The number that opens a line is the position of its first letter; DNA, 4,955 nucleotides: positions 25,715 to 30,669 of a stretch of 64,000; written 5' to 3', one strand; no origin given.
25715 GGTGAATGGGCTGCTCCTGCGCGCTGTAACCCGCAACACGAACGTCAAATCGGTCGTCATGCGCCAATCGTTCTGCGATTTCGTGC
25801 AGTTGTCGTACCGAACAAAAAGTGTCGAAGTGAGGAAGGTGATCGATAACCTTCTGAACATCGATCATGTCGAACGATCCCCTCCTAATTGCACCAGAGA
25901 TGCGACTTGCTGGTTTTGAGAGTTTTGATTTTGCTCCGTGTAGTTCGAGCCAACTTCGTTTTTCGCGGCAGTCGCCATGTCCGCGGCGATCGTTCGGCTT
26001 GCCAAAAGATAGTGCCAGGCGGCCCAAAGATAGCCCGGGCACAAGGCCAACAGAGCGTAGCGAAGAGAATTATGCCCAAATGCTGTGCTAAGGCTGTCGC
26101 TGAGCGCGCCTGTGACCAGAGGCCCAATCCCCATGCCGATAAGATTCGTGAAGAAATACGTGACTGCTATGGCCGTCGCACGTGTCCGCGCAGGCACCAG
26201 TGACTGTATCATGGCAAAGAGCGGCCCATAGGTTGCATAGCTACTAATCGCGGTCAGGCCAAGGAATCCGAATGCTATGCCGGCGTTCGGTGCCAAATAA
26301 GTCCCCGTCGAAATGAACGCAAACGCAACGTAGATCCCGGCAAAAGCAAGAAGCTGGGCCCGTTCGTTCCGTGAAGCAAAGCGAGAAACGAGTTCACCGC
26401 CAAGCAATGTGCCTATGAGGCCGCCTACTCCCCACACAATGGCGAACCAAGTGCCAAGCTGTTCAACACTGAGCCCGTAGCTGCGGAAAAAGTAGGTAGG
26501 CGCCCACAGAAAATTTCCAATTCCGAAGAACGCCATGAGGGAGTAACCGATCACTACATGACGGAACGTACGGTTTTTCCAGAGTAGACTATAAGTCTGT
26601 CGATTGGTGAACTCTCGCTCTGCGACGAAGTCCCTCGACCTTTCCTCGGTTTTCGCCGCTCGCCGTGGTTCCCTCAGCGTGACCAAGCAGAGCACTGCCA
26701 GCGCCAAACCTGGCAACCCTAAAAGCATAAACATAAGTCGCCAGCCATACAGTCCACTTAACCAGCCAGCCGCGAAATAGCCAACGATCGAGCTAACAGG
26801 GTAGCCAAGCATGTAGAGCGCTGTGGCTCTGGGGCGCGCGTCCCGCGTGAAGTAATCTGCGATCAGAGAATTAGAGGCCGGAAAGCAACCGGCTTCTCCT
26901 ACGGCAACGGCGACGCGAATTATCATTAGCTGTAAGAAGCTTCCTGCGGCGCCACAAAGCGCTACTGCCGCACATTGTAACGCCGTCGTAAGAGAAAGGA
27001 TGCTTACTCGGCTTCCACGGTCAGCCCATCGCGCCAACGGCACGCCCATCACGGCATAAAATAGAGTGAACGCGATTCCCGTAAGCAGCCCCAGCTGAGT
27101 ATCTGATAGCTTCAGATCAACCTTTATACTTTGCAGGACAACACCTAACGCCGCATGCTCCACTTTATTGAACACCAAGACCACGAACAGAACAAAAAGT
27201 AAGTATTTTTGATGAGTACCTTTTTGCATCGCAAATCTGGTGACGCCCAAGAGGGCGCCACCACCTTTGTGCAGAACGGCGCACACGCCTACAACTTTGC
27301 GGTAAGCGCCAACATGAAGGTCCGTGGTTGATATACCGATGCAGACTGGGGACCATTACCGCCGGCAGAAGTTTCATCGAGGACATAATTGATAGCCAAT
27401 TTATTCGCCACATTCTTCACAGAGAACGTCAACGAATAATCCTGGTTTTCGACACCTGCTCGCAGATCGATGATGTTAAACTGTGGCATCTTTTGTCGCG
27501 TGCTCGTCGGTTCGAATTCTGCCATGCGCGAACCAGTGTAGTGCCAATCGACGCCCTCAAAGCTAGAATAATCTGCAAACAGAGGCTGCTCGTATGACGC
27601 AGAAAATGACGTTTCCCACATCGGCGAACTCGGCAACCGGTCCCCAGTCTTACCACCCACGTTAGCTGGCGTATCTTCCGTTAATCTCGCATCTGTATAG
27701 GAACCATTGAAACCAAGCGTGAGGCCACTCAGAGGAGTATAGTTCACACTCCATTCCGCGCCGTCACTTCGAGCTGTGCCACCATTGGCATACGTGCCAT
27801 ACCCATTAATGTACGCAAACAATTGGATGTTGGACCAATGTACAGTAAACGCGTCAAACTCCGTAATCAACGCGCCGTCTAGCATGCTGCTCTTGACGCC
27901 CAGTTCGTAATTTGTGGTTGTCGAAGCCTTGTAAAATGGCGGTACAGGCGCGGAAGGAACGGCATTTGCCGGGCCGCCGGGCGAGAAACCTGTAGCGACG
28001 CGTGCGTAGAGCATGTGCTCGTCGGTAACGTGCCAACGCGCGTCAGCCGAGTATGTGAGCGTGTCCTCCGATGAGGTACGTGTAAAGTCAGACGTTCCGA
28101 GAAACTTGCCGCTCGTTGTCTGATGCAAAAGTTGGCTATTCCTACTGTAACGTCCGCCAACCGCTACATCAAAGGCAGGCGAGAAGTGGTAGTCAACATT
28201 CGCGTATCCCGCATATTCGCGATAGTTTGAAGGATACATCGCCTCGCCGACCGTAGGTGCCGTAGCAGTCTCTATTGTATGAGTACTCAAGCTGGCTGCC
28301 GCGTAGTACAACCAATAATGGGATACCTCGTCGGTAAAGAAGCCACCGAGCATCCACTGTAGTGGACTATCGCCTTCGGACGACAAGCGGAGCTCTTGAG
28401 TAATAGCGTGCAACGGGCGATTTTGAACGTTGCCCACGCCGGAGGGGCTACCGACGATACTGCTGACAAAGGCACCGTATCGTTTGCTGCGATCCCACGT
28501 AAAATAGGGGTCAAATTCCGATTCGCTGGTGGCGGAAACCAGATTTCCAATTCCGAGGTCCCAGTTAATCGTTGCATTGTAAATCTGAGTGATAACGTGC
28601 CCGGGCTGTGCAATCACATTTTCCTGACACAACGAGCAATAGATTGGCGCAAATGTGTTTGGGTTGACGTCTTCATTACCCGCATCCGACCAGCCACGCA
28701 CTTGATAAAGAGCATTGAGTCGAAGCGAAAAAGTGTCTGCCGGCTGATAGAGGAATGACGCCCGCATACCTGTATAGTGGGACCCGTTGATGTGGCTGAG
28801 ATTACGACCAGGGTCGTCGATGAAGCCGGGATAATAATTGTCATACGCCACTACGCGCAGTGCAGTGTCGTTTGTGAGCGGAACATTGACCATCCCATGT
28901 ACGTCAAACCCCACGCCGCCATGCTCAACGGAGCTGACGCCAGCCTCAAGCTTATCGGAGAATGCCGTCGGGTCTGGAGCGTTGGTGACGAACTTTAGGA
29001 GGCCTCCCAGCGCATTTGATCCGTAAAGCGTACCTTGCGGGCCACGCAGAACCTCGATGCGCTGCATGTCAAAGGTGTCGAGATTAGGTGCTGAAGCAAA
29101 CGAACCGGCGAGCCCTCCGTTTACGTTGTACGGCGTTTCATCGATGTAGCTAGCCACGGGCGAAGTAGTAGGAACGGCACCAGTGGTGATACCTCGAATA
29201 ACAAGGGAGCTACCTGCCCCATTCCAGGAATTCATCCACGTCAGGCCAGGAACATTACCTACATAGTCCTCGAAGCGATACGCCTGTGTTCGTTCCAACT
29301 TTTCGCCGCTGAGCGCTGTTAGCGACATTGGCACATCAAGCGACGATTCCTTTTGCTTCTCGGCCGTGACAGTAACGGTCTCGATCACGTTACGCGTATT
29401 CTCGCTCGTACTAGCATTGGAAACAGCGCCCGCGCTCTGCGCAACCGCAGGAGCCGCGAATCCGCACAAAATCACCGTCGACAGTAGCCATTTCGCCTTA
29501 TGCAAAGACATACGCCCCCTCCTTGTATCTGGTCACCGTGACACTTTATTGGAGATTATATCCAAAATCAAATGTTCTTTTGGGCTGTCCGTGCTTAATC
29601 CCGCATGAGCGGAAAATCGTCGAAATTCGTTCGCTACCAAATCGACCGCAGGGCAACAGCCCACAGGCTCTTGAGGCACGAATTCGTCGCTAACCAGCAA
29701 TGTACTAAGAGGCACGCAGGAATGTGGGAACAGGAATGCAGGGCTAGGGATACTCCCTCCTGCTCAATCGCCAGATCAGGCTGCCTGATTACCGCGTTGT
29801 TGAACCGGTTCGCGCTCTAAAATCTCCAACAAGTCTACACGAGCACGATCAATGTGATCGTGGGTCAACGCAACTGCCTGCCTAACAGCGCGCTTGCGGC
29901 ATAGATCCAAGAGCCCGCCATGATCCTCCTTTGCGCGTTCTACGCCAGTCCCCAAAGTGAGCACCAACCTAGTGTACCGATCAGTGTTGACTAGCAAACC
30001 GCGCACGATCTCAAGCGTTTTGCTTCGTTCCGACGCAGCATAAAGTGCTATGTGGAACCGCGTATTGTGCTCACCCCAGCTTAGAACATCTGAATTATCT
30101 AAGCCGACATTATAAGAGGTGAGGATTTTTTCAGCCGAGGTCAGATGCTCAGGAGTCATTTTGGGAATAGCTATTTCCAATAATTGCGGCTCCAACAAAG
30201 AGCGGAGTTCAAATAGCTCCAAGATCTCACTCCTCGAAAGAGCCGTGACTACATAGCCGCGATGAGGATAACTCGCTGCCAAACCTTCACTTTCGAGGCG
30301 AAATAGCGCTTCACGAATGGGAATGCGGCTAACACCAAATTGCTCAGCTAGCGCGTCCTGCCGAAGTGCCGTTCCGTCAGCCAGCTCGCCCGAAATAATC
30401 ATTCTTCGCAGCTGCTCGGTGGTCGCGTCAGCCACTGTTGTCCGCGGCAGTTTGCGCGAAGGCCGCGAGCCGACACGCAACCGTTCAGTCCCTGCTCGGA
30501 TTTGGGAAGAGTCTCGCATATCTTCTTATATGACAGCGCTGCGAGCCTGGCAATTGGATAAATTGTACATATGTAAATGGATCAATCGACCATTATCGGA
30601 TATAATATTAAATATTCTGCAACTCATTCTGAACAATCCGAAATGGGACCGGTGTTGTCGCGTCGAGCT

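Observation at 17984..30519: TonB-receptor-led operon that looks built to dismantle a D-amino-acid-containing peptide or amide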

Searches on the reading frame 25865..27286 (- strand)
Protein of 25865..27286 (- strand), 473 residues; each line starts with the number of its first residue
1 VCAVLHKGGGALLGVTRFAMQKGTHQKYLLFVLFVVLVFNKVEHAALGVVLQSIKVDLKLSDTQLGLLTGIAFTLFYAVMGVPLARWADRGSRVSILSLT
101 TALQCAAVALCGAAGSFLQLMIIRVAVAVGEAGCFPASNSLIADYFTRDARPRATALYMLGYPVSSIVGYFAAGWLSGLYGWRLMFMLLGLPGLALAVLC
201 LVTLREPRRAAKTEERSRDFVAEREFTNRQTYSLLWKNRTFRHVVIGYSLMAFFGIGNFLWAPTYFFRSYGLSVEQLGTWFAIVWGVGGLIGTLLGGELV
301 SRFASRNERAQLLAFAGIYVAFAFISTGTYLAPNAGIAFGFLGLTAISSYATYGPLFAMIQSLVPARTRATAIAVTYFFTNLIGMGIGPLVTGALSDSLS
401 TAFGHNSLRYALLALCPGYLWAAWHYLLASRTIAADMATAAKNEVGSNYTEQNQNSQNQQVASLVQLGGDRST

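Call 3: search_protein_families(library=pfam, proteins=[window:25865-27286:-])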
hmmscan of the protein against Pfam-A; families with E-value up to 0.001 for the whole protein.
window:25865-27286:- (473 aa): 2 families
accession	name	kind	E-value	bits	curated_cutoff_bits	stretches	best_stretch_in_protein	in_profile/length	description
PF07690.21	MFS_1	-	1.5e-49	169.3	33.4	1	34-389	2-347/347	Major Facilitator Superfamily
PF03137.26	OATP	-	8.5e-07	28.1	25.8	1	231-326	285-380/545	Organic Anion Transporter Polypeptide (OATP) family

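Call 4: search_protein_families(library=ncbifam, proteins=[window:25865-27286:-])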
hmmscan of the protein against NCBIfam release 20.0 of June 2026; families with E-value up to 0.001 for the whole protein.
window:25865-27286:- (473 aa): 28 families (the best 25 are shown)
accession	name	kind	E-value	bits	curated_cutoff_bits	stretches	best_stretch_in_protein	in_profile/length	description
TIGR00893.1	2A0114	subfamily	2.4e-36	125.5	395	1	38-398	4-373/399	D-galactonate transporter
TIGR00895.1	2A0115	subfamily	5e-29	101.4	418.55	1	26-395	15-397/398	aromatic acid/H+ symport family MFS transporter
TIGR00881.1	2A0104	subfamily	2.1e-23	83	407.75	1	47-397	14-371/379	phosphoglycerate transporter protein PgtP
NF008586.0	PRK11551.1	equivalog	2.4e-17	63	410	1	24-429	11-395/406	3-(3-hydroxy-phenyl)propionate transporter MhpT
TIGR00711.1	efflux_EmrB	subfamily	3.1e-17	62.5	230.2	1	29-212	3-185/485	DHA2 family efflux MFS transporter permease subunit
TIGR00880.1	2_A_01_02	superfamily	4.9e-17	62.4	131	1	73-206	7-140/141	multidrug resistance protein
TIGR02332.1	HpaX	equivalog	5.4e-15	55.4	615.4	1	28-399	8-396/412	4-hydroxyphenylacetate permease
NF038077.1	MFS_export_MxcK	equivalog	8.8e-14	51.3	525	1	53-376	36-343/405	myxochelin export MFS transporter MxcK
TIGR00900.1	2A0121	subfamily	3.7e-13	49.5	319.6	1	74-399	44-363/364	H+ Antiporter protein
NF033135.1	cmx_cmrA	equivalog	1.8e-12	47.1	400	1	49-397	24-350/374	Cmx/CmrA family chloramphenicol efflux MFS transporter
NF008314.0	PRK11102.1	equivalog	6.2e-12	45.5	303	1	52-344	34-309/396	Bcr/CflA family multidrug efflux MFS transporter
TIGR00710.1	efflux_Bcr_CflA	subfamily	7.3e-12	45.4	200.9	1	69-312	45-278/385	Bcr/CflA family efflux MFS transporter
TIGR00891.1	2A0112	subfamily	8.6e-11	41.5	552.9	1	31-399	15-391/405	sialate:H+ symport family MFS transporter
NF053517.1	HbztTptrPcaK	equivalog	1.1e-10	41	770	1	23-266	14-262/437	4-hydroxybenzoate transporter PcaK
NF000391.1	EmrB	exception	1.6e-10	40.3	925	1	38-221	20-201/501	multidrug efflux MFS transporter permease subunit EmrB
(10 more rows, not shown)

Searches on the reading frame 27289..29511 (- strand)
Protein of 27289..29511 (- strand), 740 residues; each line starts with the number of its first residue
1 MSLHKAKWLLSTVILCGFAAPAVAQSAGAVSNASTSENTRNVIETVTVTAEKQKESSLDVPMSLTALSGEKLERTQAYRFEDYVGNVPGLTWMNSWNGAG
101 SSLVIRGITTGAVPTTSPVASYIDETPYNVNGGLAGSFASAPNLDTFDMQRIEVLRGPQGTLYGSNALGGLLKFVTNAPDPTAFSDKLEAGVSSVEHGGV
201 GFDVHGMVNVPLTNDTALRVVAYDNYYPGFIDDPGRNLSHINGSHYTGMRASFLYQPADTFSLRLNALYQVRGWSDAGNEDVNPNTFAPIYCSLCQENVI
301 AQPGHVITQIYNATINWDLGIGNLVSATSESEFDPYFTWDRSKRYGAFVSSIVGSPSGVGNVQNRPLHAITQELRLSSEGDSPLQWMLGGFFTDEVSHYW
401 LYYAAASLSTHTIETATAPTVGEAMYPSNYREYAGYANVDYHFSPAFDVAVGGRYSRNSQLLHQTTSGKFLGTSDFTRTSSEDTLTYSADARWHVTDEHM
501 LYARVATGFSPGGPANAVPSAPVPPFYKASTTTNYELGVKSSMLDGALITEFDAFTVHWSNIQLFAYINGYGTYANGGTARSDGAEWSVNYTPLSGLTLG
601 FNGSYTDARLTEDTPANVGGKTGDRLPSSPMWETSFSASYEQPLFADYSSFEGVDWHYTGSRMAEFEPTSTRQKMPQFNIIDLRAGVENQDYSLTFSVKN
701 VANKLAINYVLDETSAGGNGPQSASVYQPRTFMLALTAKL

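Call 3: search_protein_families(library=pfam, proteins=[window:27289-29511:-])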
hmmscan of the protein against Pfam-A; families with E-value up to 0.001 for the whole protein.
window:27289-29511:- (740 aa): 2 families
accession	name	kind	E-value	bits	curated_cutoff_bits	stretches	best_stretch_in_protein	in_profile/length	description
PF00593.30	TonB_dep_Rec_b-barrel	-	1.1e-30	108.3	27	1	263-701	13-436/436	TonB dependent receptor-like, beta-barrel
PF07715.20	Plug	-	5.2e-19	69.2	23.9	1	58-170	3-106/107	TonB-dependent Receptor Plug Domain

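Call 4: search_protein_families(library=ncbifam, proteins=[window:27289-29511:-])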
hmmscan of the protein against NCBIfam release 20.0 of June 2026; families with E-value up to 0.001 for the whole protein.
window:27289-29511:- (740 aa): 24 families
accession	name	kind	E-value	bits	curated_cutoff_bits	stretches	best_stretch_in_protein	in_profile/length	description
TIGR01783.1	TonB-siderophor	subfamily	3.5e-36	125.1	223.5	2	435-737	365-646/649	TonB-dependent siderophore receptor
TIGR01785.1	TonB-hemin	subfamily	6.3e-22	77.8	316.85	1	44-715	2-663/677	TonB-dependent heme/hemoglobin receptor family protein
TIGR01786.1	TonB-hemlactrns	subfamily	2.5e-18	65.8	323.75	1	44-178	1-135/719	TonB-dependent hemoglobin/transferrin/lactoferrin family receptor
NF041535.1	TonB_rec_PqqU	equivalog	9.3e-16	57.3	1200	2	48-178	4-131/676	TonB-dependent receptor PqqU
TIGR01779.1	TonB-B12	equivalog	2.9e-14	52.5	599.7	1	30-198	14-174/614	TonB-dependent vitamin B12 receptor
NF010010.0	PRK13483.1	equivalog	2.5e-13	48.9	927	1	25-226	15-212/660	ligand-gated channel protein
NF007926.1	PRK10641.1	equivalog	3.3e-12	45.7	836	1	26-282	12-253/617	TonB-dependent vitamin B12 receptor BtuB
NF010651.0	PRK14050.1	equivalog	5.9e-12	44.5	884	1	143-209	152-217/730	TonB-dependent siderophore receptor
NF010011.0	PRK13484.1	equivalog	3.4e-10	38.8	1197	1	20-202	8-184/682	IreA family TonB-dependent siderophore receptor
TIGR04056.1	OMP_RagA_SusC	subfamily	3.9e-10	38.7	368.25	2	527-612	653-746/981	SusC/RagA family TonB-linked outer membrane protein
NF010038.0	PRK13513.1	equivalog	5e-09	35.2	942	1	26-178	18-166/659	ligand-gated channel protein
NF007465.0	PRK10044.1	equivalog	6.9e-09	34.4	803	1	42-185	61-195/726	ferrichrome porin FhuA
NF050067.1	TonBEntbctnRecCfrA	equivalog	1.3e-08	33.7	1200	1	33-215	16-197/698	TonB-dependent ferric enterobactin receptor CfrA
NF010012.0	PRK13486.1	equivalog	3.4e-08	32.3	924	1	134-192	117-172/696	TonB-dependent receptor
NF007478.2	PRK10064.1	equivalog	4.1e-08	31.9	745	1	13-177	7-158/663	catecholate siderophore receptor CirA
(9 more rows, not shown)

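Call 76: search_solved_structures(query=window:27289-29511:-, max_evalue=0.001)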
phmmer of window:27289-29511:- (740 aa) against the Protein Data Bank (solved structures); distinct sequences matched with E-value up to 0.001: 31.
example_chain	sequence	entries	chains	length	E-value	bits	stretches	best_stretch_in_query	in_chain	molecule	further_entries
4epa_A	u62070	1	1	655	1e-25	93.4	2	414-627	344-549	Pesticin receptor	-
3rgm_A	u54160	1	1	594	7.3e-09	37.7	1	44-182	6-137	Vitamin B12 transporter BtuB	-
1nqe_A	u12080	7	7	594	7.7e-09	37.6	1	44-183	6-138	Vitamin B12 receptor | Vitamin B12 transporter btuB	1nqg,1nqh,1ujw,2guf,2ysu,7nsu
3rgn_A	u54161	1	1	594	7.8e-09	37.6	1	44-183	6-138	Vitamin B12 transporter BtuB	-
1nqf_A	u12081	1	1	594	9.4e-09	37.3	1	44-183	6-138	Vitamin B12 receptor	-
2gsk_A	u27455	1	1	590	9.7e-09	37.3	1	44-183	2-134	Vitamin B12 transporter btuB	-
2hdf_A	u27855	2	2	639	9.8e-09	37.2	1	44-235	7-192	Colicin I receptor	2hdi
8the_A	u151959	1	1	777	2.6e-08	35.8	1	45-183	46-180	Heme/hemoglobin uptake outer membrane receptor PhuR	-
3m8b_A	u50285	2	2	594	2.7e-08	35.8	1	45-183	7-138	Vitamin B12 transporter btuB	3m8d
9nn6_A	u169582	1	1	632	4.8e-08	35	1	45-235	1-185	Colicin I receptor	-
3fhh_A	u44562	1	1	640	1.5e-07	33.4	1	44-177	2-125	Outer membrane heme receptor ShuA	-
9dhe_A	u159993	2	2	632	1.8e-07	33.1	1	44-177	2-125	TonB-dependent receptor | Outer membrane heme/hemoglobin receptor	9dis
9dir_B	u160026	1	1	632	2e-07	32.9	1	44-177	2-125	Outer membrane heme/hemoglobin receptor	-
1by3_A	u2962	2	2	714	1.2e-06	30.4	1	54-202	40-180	PROTEIN (FERRICHROME-IRON RECEPTOR PRECURSOR (FHUA)) | FERRIC HYDROXAMATE UPTAKE PROTEIN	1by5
1fcp_A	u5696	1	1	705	2.9e-06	29.1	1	58-202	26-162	PROTEIN (FERRIC HYDROXAMATE UPTAKE RECEPTOR)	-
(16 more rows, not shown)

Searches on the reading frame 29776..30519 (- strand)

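Call 3: search_protein_families(library=pfam, proteins=[window:29776-30519:-])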
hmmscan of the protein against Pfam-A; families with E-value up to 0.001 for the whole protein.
window:29776-30519:- (247 aa): 2 families
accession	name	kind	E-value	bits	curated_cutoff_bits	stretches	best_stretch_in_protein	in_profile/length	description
PF07729.17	FCD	-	5.9e-20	72.4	24.3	1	101-224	1-124/125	FCD domain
PF00392.27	GntR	-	1.1e-16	60.7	27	1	32-91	4-64/64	Bacterial regulatory proteins, gntR family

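Call 4: search_protein_families(library=ncbifam, proteins=[window:29776-30519:-])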
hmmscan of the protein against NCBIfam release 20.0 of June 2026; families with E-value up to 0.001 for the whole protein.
window:29776-30519:- (247 aa): 15 families
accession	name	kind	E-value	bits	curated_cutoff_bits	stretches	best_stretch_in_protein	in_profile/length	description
TIGR03338.1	phnR_burk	equivalog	3.7e-27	95.3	271.5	1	29-227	12-210/212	phosphonate utilization associated transcriptional regulator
NF008504.0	PRK11414.1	equivalog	6.5e-15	55.4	225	1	34-177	17-160/221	GntR family transcriptional regulator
NF008576.0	PRK11534.1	equivalog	2.7e-14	53.4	218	1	30-223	9-210/225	DNA-binding transcriptional regulator CsiR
NF003011.0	PRK03837.1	subfamily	4.1e-12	46.2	260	2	20-80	5-66/241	transcriptional regulator NanR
NF007001.0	PRK09464.1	equivalog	3.5e-09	36.6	330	1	23-97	5-81/254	pyruvate dehydrogenase complex transcriptional repressor PdhR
NF007741.0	PRK10421.1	equivalog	2.7e-08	33.5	311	1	27-88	6-68/262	transcriptional regulator LldR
NF052282.1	PLP_TF_PdxR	equivalog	4.7e-07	29.2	320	1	34-100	7-74/448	MocR-like pyridoxine biosynthesis transcription factor PdxR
NF007442.0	PRK09990.1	equivalog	2e-06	27.4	301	1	25-98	7-81/256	transcriptional regulator GlcC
TIGR03337.1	phnR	equivalog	1.7e-05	24.6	296.75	1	35-92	8-66/231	phosphonate utilization transcriptional regulator PhnR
NF008273.0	PRK11050.1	equivalog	6e-05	22.8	153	1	42-95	45-98/156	manganese-binding transcriptional regulator MntR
NF007588.0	PRK10225.1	equivalog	0.00011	21.6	442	0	36-232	17-233/257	Uxu operon transcriptional regulator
NF007292.0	PRK09764.1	equivalog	0.00012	21.4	281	1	34-83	11-61/240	GntR family transcriptional regulator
TIGR02018.2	his_ut_repres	equivalog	0.00015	21.3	220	1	35-101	6-74/226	histidine utilization transcriptional repressor HutC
TIGR02325.1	C_P_lyase_phnF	equivalog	0.00046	19.8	156.8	1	34-92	14-73/238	phosphonate metabolism transcriptional regulator PhnF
NF052290.2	MocR_like_YczR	exception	0.00067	18.5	487.4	0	28-96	19-88/458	MocR-like transcription factor YczR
